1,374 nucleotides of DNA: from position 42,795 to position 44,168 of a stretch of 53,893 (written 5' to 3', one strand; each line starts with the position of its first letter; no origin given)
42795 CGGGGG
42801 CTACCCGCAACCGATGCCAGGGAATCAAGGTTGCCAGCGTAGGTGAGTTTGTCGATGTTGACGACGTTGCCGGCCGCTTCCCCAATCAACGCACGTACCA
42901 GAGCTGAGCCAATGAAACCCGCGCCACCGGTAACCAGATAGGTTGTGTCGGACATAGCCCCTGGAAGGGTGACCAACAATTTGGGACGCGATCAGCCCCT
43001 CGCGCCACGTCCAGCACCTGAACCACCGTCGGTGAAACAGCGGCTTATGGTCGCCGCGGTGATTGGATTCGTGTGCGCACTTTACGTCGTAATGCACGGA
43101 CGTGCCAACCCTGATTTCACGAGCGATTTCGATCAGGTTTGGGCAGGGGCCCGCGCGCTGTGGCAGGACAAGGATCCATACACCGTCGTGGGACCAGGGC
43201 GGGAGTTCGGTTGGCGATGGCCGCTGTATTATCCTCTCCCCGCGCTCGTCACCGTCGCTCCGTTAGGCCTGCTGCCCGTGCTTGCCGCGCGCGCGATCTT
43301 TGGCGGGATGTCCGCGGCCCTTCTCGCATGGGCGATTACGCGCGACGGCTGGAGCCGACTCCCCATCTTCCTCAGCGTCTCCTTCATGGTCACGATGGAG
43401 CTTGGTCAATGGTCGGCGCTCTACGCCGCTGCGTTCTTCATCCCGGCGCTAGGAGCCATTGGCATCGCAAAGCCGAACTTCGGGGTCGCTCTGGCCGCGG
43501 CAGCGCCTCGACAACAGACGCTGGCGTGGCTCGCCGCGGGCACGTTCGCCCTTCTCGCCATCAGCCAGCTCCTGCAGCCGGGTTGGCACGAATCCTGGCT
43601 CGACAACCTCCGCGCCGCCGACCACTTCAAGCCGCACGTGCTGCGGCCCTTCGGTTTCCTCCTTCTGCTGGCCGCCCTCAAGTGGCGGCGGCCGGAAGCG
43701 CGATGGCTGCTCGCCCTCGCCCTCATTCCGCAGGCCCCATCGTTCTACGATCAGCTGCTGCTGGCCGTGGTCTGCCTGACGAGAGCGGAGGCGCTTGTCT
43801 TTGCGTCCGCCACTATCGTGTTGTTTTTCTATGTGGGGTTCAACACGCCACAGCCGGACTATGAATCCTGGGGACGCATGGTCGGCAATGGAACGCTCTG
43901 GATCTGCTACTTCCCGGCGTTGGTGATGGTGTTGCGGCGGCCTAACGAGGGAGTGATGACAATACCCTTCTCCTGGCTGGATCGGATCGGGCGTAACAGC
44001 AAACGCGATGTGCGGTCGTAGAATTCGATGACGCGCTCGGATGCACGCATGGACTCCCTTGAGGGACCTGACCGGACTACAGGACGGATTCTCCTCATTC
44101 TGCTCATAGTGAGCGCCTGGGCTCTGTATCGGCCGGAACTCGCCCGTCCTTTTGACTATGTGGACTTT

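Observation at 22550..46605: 24-kb lipid-carrier-dependent extracytoplasmic glycosylation supercluster with no Wzx/Wzy/ABC exporter or initiating transferase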

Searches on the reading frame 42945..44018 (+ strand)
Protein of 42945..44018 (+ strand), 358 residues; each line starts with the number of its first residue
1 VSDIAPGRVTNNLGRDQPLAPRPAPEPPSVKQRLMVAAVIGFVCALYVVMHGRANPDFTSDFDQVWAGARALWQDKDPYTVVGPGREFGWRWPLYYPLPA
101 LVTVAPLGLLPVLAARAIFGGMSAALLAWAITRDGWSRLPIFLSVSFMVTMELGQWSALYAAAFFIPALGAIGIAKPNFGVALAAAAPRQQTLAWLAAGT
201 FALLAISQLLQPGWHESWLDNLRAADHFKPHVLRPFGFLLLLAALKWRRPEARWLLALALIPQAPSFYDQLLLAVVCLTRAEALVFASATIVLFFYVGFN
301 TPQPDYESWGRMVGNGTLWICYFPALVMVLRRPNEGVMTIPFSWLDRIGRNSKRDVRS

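Call 5: search_protein_families(library=pfam, proteins=[window:42945-44018:+], max_evalue=0.01)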
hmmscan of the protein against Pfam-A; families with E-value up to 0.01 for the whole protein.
window:42945-44018:+ (358 aa): 0 families

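Call 12: search_protein_families(library=ncbifam, proteins=[window:42945-44018:+], max_evalue=0.1)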
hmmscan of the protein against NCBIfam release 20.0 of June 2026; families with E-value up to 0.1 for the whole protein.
window:42945-44018:+ (358 aa): 1 family
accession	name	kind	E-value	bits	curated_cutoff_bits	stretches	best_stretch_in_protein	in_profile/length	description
NF049986.1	memb_Rv1678_C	equivalog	9.9e-05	22.2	50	1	181-220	23-62/95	Rv1678 family membrane protein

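Call 14: find_homologous_proteins(query=window:42945-44018:+)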
Query window:42945-44018:+ (358 aa): 410 proteins with E <= 0.001 among 8000 candidates; the best 120 are listed.
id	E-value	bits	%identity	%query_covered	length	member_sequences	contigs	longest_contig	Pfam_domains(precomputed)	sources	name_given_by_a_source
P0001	1.0e-214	731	100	91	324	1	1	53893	-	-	-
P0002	1.6e-182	625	80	95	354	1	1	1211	-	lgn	-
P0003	6.1e-179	613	81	91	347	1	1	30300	-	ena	-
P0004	1.6e-178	612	80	93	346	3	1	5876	-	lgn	-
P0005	2.3e-177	608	78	95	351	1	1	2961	-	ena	-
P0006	4.1e-177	607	83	89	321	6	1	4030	-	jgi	jgi:hypothetical protein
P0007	7.0e-176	603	79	94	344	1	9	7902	-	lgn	-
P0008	8.0e-174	596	85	85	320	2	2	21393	-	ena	-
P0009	7.1e-173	593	76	95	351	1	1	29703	-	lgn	-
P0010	4.5e-172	590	76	98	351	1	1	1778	-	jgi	jgi:hypothetical protein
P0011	1.8e-171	588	80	90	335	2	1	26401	-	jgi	-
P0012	4.8e-171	587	79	90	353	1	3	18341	-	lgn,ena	-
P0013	5.4e-171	587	76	94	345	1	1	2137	-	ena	-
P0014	4.2e-170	584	85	83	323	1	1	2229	-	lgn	-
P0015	1.4e-169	582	76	94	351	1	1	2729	-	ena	-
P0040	6.2e-159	547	78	85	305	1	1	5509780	-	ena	-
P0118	6.0e-114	399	58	89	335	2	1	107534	-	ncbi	ncbi:MAG: hypothetical protein U0163_05955 [Gemmatimonadaceae bacterium]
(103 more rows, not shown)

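Call 15: find_encoding_contigs(protein=P0040, flank=10000, max_places=2)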
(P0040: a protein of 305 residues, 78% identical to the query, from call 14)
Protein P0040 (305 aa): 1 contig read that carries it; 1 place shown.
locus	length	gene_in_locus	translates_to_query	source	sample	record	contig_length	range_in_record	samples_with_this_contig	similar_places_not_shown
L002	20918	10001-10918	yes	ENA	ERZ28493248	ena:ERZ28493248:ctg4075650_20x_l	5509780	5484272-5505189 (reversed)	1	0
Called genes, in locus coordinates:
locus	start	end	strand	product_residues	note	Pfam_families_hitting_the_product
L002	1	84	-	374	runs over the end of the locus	PF00535:Glycos_transf_2, PF26629:GT2_TM_C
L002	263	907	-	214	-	-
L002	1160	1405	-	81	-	-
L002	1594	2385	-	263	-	PF05050:Methyltransf_21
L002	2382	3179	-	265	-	PF13489:Methyltransf_23 (weak), PF13649:Methyltransf_25 (faint), PF08241:Methyltransf_11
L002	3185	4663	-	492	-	PF13489:Methyltransf_23, PF07021:MetW (weak), PF13847:Methyltransf_31, PF08241:Methyltransf_11, PF08242:Methyltransf_12, PF13649:Methyltransf_25, PF00535:Glycos_transf_2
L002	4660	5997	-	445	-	-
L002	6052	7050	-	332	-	PF01370:Epimerase, PF04321:RmlD_sub_bind (faint), PF16363:GDP_Man_Dehyd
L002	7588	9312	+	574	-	-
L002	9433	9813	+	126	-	-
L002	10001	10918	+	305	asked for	-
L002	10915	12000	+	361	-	-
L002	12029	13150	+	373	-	-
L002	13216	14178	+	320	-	-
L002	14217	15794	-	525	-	PF00515:TPR_1 (faint), PF07719:TPR_2 (faint), PF13431:TPR_17 (faint)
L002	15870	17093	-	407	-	PF13400:Tad, PF09977:Tad_C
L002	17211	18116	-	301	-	PF00482:T2SSF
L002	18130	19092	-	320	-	PF00482:T2SSF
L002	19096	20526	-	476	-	PF00437:T2SSE, PF27713:UCP018868 (weak)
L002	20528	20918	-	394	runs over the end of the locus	PF00072:Response_reg (weak), PF01656:CbiA (weak), PF10609:ParA (weak), PF13614:AAA_31 (faint)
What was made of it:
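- An MT–GT2 fusion protein occurs in L002 (call 15).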

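Call 16: find_encoding_contigs(protein=P0118, flank=10000, max_places=2)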
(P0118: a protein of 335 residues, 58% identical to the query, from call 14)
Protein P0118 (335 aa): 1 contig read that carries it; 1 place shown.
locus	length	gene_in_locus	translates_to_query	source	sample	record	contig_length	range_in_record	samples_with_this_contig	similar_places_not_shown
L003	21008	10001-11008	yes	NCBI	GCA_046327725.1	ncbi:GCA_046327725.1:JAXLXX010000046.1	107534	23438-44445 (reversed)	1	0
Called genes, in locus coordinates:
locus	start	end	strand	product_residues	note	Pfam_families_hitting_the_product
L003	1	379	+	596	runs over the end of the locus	PF02738:MoCoBD_1, PF20256:MoCoBD_2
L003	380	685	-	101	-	PF01985:CRS1_YhbY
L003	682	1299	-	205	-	PF01551:Peptidase_M23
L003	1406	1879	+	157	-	PF19671:DUF6174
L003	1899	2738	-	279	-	-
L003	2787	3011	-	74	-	-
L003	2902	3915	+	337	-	PF00941:FAD_binding_5, PF03450:CO_deh_flav_C (weak)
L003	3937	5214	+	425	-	PF12679:ABC2_membrane_2, PF12698:ABC2_membrane_3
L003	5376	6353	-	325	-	PF01040:UbiA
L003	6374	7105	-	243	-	PF13489:Methyltransf_23, PF08241:Methyltransf_11, PF08242:Methyltransf_12, PF13578:Methyltransf_24 (faint), PF13649:Methyltransf_25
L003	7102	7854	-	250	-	-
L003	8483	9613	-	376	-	-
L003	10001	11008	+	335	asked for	-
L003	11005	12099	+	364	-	-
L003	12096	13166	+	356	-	-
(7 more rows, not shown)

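Call 20: search_solved_structures(query=A1, max_evalue=10, show_alignments=2)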
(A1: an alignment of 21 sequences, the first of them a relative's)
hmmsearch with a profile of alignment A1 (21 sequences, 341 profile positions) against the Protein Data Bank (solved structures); distinct sequences matched with E-value up to 10: 4.
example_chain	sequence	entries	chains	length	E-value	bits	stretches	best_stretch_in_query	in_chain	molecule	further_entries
5mfo_A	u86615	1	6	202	0.11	14.6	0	303-333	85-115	YIIIM3AIII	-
4dba_A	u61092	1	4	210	0.12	14.4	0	303-333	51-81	Designed Armadillo repeat protein, YIIM3AII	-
4db9_A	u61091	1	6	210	0.13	14.3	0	303-333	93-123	Armadillo repeat protein, YIIIM3AIII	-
4db6_A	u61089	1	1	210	0.13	14.3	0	303-333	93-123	Armadillo repeat protein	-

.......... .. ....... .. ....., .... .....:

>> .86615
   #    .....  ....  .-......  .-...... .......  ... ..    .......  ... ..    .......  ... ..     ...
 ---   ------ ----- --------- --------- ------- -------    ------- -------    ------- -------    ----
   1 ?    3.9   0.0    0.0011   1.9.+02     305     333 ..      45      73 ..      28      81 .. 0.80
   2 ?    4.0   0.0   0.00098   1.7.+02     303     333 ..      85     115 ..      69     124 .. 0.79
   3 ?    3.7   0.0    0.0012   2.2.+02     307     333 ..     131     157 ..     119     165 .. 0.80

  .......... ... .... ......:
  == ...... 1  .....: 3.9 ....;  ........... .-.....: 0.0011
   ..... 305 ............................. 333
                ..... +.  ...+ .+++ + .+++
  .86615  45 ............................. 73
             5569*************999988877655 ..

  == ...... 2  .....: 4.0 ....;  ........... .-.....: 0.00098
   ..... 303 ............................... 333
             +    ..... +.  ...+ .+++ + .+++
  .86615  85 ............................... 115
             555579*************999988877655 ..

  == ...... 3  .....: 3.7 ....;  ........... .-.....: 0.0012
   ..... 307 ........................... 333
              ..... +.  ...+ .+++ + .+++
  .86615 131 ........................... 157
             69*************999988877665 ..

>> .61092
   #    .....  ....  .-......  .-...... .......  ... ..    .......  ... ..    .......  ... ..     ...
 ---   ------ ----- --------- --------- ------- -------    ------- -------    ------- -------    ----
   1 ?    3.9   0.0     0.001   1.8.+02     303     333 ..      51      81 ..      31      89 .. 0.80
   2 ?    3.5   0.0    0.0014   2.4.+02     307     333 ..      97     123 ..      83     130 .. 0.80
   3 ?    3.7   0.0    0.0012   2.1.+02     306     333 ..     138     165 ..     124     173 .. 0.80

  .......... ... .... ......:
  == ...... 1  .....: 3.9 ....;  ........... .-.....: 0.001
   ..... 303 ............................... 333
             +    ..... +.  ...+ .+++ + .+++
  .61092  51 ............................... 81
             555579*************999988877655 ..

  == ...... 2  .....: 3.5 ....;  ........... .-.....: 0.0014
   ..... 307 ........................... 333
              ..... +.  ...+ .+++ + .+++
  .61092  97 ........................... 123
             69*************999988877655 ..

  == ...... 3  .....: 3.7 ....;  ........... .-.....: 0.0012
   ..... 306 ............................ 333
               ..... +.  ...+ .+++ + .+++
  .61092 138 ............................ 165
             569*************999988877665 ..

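Call 29: find_related_loci(query=A1, collection=genome_contigs, flank=10000)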
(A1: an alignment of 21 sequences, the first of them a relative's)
Query A1 (324 aa) in genome_contigs; peptide patterns used: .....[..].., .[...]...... (x = any residue, [..] = any of these).
36 stretches matched a pattern; 11 encode a relative of the query (tblastn E <= 1e-3); 11 distinct loci.
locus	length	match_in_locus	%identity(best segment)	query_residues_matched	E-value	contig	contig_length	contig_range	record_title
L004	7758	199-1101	76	2-302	3e-159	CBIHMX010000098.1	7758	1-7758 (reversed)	MAG TPA_asm: uncultured Gemmatimonadaceae bacterium isolate SRR17255027_concoct_33 genome assembly, contig: ERZ27337136.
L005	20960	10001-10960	68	3-323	2e-140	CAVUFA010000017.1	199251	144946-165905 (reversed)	MAG: uncultured Gemmatimonadaceae bacterium isolate MFD04944.bin.2.151 genome assembly, contig: contig_48674, whole geno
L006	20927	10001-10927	71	7-310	4e-128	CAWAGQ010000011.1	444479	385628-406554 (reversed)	MAG: uncultured Gemmatimonadaceae bacterium isolate MFD04944.bin.2.100 genome assembly, contig: contig_64486, whole geno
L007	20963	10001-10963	55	1-319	2e-109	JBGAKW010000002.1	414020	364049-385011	MAG: Gemmatimonadaceae bacterium isolate MAG_AAO_H125.70 AAOH125-70_opera_contig_93, whole genome shotgun sequence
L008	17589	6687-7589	55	2-302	8e-106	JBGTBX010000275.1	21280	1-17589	MAG: Gemmatimonadaceae bacterium isolate JTS-RE106 k141_3859601, whole genome shotgun sequence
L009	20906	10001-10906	58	1-302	1e-104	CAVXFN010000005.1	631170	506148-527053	MAG: uncultured Gemmatimonadaceae bacterium isolate MFD02416.bin.1.95 genome assembly, contig: contig_52505, whole genom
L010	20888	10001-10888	57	7-302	2e-96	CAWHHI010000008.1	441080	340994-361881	MAG: uncultured Gemmatimonadaceae bacterium isolate MFD00392.bin.2.235 genome assembly, contig: contig_35073, whole geno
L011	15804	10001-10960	49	3-319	1e-87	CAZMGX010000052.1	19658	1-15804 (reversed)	MAG TPA_asm: uncultured Gemmatimonas sp. isolate SRP302895_co1_448 genome assembly, contig: NODE_5143_length_19658_cov_6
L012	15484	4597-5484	49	13-308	1e-84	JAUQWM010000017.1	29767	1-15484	MAG: Gemmatimonadaceae bacterium isolate BIN3 contig_63146, whole genome shotgun sequence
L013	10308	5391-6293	45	7-313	1e-66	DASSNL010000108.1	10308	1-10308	MAG TPA_asm: Gemmatimonadaceae bacterium isolate SMAG_U1224 k141_282485, whole genome shotgun sequence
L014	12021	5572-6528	43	2-323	8e-64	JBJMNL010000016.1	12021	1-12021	MAG: Gemmatimonadaceae bacterium isolate H3_18_all_fractions_metab_8_73_36 k255_257458, whole genome shotgun sequence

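Call 32: predict_structure(alignment_id=A1)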
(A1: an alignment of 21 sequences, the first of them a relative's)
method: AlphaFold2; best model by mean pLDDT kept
length: 324 residues; sequences in the alignment: 21
mean_pLDDT: 91.4   pTM: 0.87
mean pLDDT of the five models: 91.4, 89.7, 88.6, 87.7, 87.2
residues with pLDDT >= 90: 256; 70-90: 43; 50-70: 24; < 50: 1
segments of 3 or more residues with pLDDT < 50: none
pLDDT, mean of each block of 10 residues (from residue 1): 97 97 92 97 93 88 97 97 98 95 95 96 96 96 95 91 98 97 93 91 98 96 95 92 97 96 78 80 96 97 64 59 51
secondary structure, 60 per line:
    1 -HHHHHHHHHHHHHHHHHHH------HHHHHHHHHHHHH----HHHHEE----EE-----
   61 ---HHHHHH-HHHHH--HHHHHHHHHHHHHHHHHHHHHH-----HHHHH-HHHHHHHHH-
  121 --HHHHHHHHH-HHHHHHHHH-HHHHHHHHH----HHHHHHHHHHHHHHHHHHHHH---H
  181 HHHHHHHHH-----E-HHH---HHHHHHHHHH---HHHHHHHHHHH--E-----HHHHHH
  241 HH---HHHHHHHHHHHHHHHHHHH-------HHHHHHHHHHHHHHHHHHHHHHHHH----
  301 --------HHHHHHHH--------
elements in order: H2-20 H27-39 H44-47 H64-69 H71-75 H78-99 H105-109 H111-119 H123-131 H133-141 H143-151 H156-176 H180-189 H203-212 H216-226 H235-242 H246-264 H272-296 H309-316
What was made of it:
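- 43047..44021 (+): Family A GT-C (PimE-like), paralogue 2. This is the protein that was modelled. AlphaFold model, pLDDT 91.4 (call 32).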

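Call 36: fold_search(model_id=the predicted structure, library=pdb)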
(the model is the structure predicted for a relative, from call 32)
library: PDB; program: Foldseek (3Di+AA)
matches with E <= 10: 492; with E <= 0.001: 0
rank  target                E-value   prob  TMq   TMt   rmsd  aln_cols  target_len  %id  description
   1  9dm5                  2.6e-02  1.00  0.57  0.50   6.4       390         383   15  Product-Bound mannosyltransferase PimE (released 2025-06-25)
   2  9dm7_A                3.4e-02  1.00  0.55  0.50   8.7       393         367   18  mannosyltransferase PimE in complex with Fab_E6 (released 2025-06-25)
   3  9ppq                  9.7e-02  0.16  0.14  0.15  22.3       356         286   11  Locally-refined Mu-Opioid Receptor bound with novel compound 0505 (3-[({[(1P)-1-(3-chlorophenyl)-1H-pyrazol-3-yl]methyl} (released 2026-03-04)
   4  8zf9_R                1.1e-01  0.18  0.15  0.16  22.8       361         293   12  Cryo-EM structure of the mmGPR4-Gs complex in pH7.2 (released 2025-02-26)
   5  5b6v                  1.1e-01  0.25  0.14  0.18  20.4       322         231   14  A three dimensional movie of structural changes in bacteriorhodopsin: resting state structure (released 2016-12-21)
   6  9vo0_F                1.4e-01  0.15  0.15  0.15  22.3       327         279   15  Cryo-EM structure of Gi coupled Sphingosine 1-phosphate receptor bound with Ponesimod (released 2026-01-28)
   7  8z3m_R                1.6e-01  0.12  0.13  0.14  21.6       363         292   13  Cryo-EM structure of the hGPR4-Gq complex in pH6.5 (released 2025-04-23)
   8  1pxr_A                1.6e-01  0.20  0.14  0.18  19.5       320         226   14  Structure of Pro50Ala mutant of Bacteriorhodopsin (released 2003-12-16)
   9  9cdc                  1.9e-01  0.20  0.14  0.18  18.0       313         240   10  Kalium channelrhodopsin 1 C110A mutant from Hyphochytrium catenoides, Dark State (released 2025-02-19)
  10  1kme_A                1.9e-01  0.18  0.14  0.18  19.5       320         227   14  CRYSTAL STRUCTURE OF BACTERIORHODOPSIN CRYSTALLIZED FROM BICELLES (released 2002-02-13)
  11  9odn_R                2.0e-01  0.11  0.14  0.15  20.7       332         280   10  Structure of the MOR/Gi/DAMGO Complex, GTP-Bound, G-Primed (released 2026-03-04)
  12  9f9b                  2.1e-01  0.18  0.14  0.18  19.9       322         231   13  Laser excitation effects on BR: reprocessed dark dataset recorded from Nango et al. (released 2025-01-22)
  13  5br2                  2.1e-01  0.16  0.14  0.19  20.8       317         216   11  Structure of bacteriorhodopsin crystallized from ND-MSP1 (released 2016-09-14)
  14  7q35                  2.3e-01  0.16  0.14  0.18  20.5       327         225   13  Crystal structure of the mutant bacteriorhodopsin pressurized with krypton (released 2022-04-27)
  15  7vl8_R                2.4e-01  0.14  0.14  0.15  21.9       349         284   13  Cryo-EM structure of the Apo CCR1-Gi complex (released 2022-03-23)
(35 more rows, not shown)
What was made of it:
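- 43047..44021 (+): Foldseek top hits are PimE 9dm5 and 9dm7, probability 1.0, TM 0.50-0.57 (call 36).
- On CAZy GT87 / Pfam PF09594 (PimE-like): 9dm5 and 9dm7 (PimE) rank 1 and 2, probability 1.0, TM 0.50-0.57 (call 36).
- Closest known: Mycobacterial PIM/LM/LAM and arabinogalactan assembly. Same: The best structural neighbour of family A is PimE (call 36).
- Closest known: Mycobacterial PIM/LM/LAM and arabinogalactan assembly. Different: At about 320 aa it is shorter than the PimE chains it matched (367-383 residues, call 36).
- Family A model (pLDDT 91) best matches PimE, then ALG3 and ALG12 (calls 32, 36). PimE-like fold of family A (call 36).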

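Call 48: search_protein_representatives(alignment_id=A1)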
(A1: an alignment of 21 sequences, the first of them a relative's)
Query: 21 sequences, 341 profile positions. Proteins with E-value up to 0.001 (for the whole library): 2061; up to 1e-10: 1597; up to 1e-30: 898. The best 150 are listed.
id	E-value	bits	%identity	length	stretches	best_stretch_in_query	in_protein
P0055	4.9e-165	564.8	-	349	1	9-336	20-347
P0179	7.5e-110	383.4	-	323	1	20-330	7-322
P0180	1.9e-103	362.3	-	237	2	87-257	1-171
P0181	2.2e-98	345.6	-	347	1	5-328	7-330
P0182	1.3e-96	339.9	-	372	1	10-322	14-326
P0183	5.1e-96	337.9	-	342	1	7-336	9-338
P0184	1.1e-95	336.8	-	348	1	11-330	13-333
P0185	1.4e-95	336.4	-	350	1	9-333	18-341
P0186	3.1e-95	335.3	-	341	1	9-333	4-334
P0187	1.0e-94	333.6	-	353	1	6-336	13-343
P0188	1.2e-94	333.4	-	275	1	8-215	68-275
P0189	5.6e-94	331.2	-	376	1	11-325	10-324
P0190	7.4e-94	330.8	-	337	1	12-329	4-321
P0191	1.4e-92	326.6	-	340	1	13-332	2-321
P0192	5.4e-92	324.7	-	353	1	13-331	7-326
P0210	2.6e-82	292.8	-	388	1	9-326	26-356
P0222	6.5e-80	284.9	-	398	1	6-329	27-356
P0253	2.6e-76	273.1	-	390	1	9-331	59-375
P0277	1.1e-73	264.5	-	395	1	12-338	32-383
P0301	6.3e-71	255.4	-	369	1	11-336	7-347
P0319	4.3e-69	249.4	-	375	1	7-331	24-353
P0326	1.0e-68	248.1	-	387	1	18-317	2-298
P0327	1.2e-68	248.0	-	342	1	8-334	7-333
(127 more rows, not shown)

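Call 51: search_protein_families(library=pfam, alignment_id=A5, max_evalue=0.1)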
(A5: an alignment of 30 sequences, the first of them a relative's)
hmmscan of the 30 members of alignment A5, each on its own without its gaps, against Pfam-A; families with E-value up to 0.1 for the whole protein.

A. member 1, P0001 (324 aa): 0 families

B. families by the number of members that match (of 30 scanned): 4 families
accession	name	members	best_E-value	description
PF09594.16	GT87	7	0.00027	Glycosyltransferase family 87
PF23893.1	Y4YQ_C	1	0.02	Uncharacterised protein Y4YQ C-terminal domain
PF12666.12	PrgI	1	0.041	PrgI family protein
PF06578.17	YscK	1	0.091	YOP proteins translocation protein K (YscK)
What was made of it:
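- On CAZy GT87 / Pfam PF09594 (PimE-like): 7 of 30 family representatives hit GT87 weakly, best E 2.7e-4 (call 51).
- Closest known: Mycobacterial PIM/LM/LAM and arabinogalactan assembly. Different: Family A fails the Pfam GT87 threshold (0 of 3 window proteins; 7 of 30 relatives hit weakly, call 51).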

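Call 52: search_solved_structures(query=A5, max_evalue=10)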
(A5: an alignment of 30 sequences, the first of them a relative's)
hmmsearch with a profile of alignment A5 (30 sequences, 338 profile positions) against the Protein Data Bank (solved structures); distinct sequences matched with E-value up to 10: 0.

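Call 62: list_cluster_members(proteins=[P0179, P0182, P0210, P0222, P0253, P0277, P0301, P0319, P0326, P0327])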
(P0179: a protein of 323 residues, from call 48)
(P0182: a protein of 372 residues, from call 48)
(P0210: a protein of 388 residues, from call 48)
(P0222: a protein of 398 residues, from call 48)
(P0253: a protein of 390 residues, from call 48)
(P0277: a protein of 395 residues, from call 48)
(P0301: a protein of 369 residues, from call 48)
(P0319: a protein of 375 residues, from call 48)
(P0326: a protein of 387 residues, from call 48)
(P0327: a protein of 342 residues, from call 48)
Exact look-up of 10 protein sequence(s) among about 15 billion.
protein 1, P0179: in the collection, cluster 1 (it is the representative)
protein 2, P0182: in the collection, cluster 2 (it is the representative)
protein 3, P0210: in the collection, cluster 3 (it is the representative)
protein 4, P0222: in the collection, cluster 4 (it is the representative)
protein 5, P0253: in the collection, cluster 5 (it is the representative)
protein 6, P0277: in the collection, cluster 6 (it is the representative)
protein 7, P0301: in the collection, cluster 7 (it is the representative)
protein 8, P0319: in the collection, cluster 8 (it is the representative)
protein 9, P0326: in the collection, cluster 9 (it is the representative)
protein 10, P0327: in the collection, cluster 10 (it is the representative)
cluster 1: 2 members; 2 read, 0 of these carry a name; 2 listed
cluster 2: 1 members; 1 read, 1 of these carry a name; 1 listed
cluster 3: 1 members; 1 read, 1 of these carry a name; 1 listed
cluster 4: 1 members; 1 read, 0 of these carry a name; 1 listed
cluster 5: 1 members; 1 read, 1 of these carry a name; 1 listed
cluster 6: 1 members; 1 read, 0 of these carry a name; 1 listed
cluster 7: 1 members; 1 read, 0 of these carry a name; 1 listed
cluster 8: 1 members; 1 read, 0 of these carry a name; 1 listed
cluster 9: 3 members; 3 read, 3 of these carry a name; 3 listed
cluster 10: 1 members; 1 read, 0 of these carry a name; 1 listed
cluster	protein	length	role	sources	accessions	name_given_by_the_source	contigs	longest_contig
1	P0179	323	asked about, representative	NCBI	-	-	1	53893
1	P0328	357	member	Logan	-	-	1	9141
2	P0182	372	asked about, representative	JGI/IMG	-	hypothetical protein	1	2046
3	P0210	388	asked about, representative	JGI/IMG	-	hypothetical protein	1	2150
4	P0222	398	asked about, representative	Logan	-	-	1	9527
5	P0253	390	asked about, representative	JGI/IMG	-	hypothetical protein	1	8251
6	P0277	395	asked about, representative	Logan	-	-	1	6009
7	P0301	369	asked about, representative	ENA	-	-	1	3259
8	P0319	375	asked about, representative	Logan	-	-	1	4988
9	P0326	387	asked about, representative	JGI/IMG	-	hypothetical protein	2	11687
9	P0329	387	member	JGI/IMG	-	hypothetical protein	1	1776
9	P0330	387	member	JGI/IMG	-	hypothetical protein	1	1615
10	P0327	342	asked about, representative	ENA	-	-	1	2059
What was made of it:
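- Tried and rejected: Cluster look-up of distant family-A representatives gave no organism names, so the taxonomic spread of family A beyond Gemmatimonadaceae is unknown (call 62).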
